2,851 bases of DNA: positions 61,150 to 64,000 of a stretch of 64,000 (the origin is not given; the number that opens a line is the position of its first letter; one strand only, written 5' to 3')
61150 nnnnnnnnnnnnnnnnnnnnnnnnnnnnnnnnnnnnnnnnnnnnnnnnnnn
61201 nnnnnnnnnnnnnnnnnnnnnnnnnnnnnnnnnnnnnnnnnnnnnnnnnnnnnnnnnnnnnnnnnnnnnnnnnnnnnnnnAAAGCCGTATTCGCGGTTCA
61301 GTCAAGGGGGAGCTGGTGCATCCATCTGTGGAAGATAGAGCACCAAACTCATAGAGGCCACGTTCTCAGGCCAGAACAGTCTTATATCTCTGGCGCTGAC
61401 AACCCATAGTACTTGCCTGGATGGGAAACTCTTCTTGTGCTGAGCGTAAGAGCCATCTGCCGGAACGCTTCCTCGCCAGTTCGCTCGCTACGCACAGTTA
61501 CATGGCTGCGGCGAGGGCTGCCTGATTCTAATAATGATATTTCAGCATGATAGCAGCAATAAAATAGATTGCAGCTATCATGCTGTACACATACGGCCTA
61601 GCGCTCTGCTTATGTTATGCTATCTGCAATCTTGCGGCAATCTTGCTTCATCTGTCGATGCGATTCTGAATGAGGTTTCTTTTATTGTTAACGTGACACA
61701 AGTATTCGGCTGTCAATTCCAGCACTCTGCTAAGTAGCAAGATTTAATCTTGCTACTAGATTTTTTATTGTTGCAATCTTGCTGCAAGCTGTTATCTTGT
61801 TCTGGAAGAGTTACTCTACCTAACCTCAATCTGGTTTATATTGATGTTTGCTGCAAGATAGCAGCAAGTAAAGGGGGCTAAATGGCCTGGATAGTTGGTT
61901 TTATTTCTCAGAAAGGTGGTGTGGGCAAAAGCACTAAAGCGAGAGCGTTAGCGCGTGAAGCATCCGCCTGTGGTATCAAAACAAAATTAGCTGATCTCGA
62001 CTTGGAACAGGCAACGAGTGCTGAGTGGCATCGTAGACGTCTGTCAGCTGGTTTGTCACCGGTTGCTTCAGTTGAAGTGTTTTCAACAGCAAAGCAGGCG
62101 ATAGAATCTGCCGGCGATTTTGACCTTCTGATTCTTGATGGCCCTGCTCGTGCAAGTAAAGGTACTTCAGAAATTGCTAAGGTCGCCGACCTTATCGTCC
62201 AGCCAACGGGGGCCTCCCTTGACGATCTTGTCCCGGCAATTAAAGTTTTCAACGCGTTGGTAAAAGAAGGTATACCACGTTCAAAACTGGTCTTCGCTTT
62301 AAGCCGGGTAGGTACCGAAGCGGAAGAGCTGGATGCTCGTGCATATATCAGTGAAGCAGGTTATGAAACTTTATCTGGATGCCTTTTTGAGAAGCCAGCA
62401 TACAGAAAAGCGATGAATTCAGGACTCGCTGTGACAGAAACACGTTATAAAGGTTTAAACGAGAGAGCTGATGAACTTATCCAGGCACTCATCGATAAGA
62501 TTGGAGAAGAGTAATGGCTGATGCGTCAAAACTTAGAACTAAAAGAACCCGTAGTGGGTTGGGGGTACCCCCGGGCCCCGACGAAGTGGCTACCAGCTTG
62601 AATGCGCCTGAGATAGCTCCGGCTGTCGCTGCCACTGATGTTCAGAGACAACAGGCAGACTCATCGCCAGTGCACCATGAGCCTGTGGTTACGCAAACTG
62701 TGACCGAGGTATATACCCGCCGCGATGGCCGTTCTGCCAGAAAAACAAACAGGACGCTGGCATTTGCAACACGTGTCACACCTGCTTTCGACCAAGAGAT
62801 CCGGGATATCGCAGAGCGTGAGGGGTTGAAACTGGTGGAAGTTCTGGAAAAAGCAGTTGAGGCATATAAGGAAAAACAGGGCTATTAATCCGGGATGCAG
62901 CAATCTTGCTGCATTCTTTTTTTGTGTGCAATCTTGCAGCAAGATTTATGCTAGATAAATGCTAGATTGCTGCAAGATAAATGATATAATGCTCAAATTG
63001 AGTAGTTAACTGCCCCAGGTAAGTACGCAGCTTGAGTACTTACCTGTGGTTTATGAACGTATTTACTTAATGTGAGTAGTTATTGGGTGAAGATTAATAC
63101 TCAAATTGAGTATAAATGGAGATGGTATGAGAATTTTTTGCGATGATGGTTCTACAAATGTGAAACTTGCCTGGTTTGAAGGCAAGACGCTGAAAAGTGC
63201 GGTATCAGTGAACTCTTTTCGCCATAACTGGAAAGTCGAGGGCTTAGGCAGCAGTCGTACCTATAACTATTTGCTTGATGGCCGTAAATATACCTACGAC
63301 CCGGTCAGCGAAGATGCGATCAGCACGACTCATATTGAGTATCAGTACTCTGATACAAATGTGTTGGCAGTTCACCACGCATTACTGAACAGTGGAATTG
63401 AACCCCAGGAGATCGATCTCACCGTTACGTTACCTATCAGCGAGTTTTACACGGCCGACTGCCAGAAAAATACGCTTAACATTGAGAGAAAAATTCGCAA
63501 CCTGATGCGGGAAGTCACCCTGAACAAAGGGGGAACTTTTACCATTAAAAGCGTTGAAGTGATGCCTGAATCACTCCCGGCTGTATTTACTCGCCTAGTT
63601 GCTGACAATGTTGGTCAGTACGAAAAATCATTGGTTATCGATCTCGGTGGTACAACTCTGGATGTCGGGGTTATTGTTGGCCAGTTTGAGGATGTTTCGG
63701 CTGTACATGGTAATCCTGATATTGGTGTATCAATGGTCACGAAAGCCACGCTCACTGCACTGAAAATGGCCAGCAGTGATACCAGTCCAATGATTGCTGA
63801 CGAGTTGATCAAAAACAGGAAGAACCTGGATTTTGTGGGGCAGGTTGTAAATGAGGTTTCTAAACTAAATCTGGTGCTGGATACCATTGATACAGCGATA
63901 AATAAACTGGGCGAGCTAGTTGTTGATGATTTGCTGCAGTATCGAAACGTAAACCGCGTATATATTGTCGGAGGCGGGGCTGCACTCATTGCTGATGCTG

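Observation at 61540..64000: Tandem type Ib (ParA/ParG-like) and type II (ParM) partition cassettes with separate iteron arrays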

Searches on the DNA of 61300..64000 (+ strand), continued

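Call 104: search_dna_similar(query=window:61500-64000:+, collection=ecoli_genomes, mode=near, max_rows=5)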
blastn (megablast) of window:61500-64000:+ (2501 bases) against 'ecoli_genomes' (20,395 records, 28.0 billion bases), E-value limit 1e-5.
Records with a match: 145; places in all: 145; records where one place covers at least 80% of the query: 125.
Genomes with a match: 143 of 5426; with a place that covers at least 80% of the query: 123. Places per genome that has any: lowest 1, median 1, highest 3. On chromosomes: 0 places; on plasmids: 145.
Best place of each record, by identity: >=99% 36; 95-99% 88; 90-95% 20; 80-90% 1.
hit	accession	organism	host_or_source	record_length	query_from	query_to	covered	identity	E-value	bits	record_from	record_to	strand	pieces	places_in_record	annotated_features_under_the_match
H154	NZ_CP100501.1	Escherichia coli strain LH50-c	Gallus gallus domesticus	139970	1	2501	100%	100.0%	0e+0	4619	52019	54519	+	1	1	parM: plasmid segregation protein ParM domain-containing protein | ParA family protein | hypothetical protein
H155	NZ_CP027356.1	Escherichia coli strain 2013C-4991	Homo sapiens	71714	1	2501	100%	99.8%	0e+0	4597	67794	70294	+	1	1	parM: plasmid segregation protein ParM domain-containing protein | ParA family protein | hypothetical protein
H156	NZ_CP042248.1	Escherichia coli strain BCE049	Dairy cow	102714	1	2501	100%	99.8%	0e+0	4597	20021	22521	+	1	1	parM: plasmid segregation protein ParM domain-containing protein | ParA family protein | hypothetical protein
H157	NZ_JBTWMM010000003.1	Escherichia coli strain 25-07338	Homo sapiens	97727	1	2501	100%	99.8%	0e+0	4597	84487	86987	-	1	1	parM: plasmid segregation protein ParM domain-containing protein | ParA family protein | hypothetical protein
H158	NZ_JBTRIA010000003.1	Escherichia coli strain 25-07233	Homo sapiens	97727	1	2501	100%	99.8%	0e+0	4597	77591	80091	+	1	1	parM: plasmid segregation protein ParM domain-containing protein | ParA family protein | hypothetical protein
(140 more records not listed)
